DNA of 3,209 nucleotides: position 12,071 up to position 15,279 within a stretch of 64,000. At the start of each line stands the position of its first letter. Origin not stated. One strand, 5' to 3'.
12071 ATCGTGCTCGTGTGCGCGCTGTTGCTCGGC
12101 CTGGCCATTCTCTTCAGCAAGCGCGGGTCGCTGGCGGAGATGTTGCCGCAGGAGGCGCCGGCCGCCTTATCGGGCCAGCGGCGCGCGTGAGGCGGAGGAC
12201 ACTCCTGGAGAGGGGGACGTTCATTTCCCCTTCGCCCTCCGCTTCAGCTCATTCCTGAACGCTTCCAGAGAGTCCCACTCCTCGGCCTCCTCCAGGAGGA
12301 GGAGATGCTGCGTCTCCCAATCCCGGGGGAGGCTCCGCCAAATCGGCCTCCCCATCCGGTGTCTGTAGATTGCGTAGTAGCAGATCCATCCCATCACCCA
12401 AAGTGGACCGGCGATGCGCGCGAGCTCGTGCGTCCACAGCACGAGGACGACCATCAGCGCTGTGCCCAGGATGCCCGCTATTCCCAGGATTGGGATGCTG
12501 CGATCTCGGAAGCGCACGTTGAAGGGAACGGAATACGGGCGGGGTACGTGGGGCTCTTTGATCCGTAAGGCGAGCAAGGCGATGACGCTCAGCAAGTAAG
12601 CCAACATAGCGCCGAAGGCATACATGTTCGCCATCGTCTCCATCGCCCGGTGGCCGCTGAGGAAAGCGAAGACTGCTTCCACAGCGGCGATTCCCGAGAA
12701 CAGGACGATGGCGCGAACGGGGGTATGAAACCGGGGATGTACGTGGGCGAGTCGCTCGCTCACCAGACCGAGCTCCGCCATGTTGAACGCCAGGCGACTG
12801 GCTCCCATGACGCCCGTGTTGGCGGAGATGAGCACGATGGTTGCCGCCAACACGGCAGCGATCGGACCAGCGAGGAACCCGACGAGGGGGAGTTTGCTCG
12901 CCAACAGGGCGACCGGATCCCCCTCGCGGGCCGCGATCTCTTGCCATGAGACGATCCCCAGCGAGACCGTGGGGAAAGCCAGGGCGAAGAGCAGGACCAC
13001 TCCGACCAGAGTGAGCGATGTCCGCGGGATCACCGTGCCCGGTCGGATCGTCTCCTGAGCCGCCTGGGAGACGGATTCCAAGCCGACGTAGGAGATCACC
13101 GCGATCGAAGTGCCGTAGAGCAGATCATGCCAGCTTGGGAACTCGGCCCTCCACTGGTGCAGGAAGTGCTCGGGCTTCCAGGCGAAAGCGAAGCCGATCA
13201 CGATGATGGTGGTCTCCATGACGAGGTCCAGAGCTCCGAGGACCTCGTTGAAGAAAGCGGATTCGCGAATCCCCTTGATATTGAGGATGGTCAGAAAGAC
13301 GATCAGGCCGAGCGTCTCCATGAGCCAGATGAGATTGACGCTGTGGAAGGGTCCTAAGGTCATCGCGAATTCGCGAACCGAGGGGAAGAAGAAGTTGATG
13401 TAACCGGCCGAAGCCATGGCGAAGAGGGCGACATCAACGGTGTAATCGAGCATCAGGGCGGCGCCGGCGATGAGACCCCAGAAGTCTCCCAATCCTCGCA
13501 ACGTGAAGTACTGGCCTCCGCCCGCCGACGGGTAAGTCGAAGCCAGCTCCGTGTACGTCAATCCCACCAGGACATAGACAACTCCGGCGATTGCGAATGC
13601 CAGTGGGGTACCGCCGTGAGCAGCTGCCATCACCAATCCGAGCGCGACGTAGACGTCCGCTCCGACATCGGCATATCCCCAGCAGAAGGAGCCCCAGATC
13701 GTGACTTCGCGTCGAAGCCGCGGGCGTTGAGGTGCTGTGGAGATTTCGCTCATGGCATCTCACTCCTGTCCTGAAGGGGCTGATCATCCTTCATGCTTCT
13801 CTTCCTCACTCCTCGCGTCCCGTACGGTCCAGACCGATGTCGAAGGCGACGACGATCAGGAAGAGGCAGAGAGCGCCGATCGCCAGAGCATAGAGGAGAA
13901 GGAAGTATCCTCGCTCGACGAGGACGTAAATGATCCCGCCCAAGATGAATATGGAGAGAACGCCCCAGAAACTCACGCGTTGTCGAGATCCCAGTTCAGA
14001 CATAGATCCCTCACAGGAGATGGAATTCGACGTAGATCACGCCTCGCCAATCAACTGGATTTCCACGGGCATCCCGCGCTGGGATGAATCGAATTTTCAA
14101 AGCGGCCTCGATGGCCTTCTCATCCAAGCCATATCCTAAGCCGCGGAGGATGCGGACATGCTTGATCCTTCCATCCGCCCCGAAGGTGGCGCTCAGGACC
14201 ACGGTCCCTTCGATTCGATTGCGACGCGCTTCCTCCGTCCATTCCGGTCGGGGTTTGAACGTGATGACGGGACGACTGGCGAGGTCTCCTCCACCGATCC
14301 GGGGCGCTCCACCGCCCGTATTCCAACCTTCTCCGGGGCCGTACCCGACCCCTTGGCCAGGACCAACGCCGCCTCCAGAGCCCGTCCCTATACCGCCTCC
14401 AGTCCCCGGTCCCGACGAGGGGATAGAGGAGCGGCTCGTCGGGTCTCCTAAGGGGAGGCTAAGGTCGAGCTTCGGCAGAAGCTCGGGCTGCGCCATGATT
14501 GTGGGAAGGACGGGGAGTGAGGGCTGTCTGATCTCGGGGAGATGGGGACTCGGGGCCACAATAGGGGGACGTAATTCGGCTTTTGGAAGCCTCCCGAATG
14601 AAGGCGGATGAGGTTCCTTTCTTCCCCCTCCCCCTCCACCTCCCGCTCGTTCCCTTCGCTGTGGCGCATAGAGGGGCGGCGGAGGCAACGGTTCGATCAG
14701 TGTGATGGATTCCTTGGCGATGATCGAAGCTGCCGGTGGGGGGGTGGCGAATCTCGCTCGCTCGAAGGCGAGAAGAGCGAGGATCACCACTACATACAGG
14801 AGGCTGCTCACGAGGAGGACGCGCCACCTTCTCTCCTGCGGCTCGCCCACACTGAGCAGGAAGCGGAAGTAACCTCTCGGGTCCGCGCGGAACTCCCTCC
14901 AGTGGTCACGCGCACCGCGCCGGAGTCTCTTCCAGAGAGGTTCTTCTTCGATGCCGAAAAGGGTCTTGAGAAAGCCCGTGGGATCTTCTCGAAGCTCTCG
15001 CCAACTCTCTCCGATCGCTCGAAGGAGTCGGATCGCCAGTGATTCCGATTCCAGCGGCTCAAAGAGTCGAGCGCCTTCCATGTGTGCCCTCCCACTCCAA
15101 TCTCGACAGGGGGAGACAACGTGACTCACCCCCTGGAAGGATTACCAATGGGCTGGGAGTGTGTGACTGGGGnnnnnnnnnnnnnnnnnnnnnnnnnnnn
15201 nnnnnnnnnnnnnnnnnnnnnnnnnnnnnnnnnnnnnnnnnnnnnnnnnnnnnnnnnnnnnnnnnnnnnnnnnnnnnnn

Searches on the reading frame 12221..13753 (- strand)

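Call 24: search_protein_families(library=pfam, proteins=[window:12221-13753:-], max_evalue=0.00001)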
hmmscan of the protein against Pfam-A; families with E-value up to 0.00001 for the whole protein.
window:12221-13753:- (510 aa): 2 families
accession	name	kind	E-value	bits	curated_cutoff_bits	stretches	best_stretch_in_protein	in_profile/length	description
PF13520.12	AA_permease_2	-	7.9e-45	154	27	1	37-459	16-424/427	Amino acid permease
PF00324.27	AA_permease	-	3.6e-25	89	24.6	1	31-399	12-384/470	Amino acid permease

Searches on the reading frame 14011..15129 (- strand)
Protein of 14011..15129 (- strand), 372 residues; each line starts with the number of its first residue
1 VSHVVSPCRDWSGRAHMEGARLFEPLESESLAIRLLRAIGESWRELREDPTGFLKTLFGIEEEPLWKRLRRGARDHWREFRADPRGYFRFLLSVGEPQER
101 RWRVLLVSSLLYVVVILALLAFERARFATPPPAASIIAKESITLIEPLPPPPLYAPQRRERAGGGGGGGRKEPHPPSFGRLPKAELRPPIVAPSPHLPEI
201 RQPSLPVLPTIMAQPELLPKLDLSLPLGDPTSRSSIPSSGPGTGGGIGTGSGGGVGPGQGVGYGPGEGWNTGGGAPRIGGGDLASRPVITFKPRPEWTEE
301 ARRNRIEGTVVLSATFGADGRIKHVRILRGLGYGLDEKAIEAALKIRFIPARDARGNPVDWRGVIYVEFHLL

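Call 24: search_protein_families(library=pfam, proteins=[window:14011-15129:-], max_evalue=0.00001)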
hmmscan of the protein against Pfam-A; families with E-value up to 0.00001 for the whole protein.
window:14011-15129:- (372 aa): 1 family
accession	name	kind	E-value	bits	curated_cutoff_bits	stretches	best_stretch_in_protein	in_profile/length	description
PF03544.19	TonB_C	-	2.6e-13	50.7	24.6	1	294-371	2-79/79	Gram-negative bacterial TonB protein C-terminal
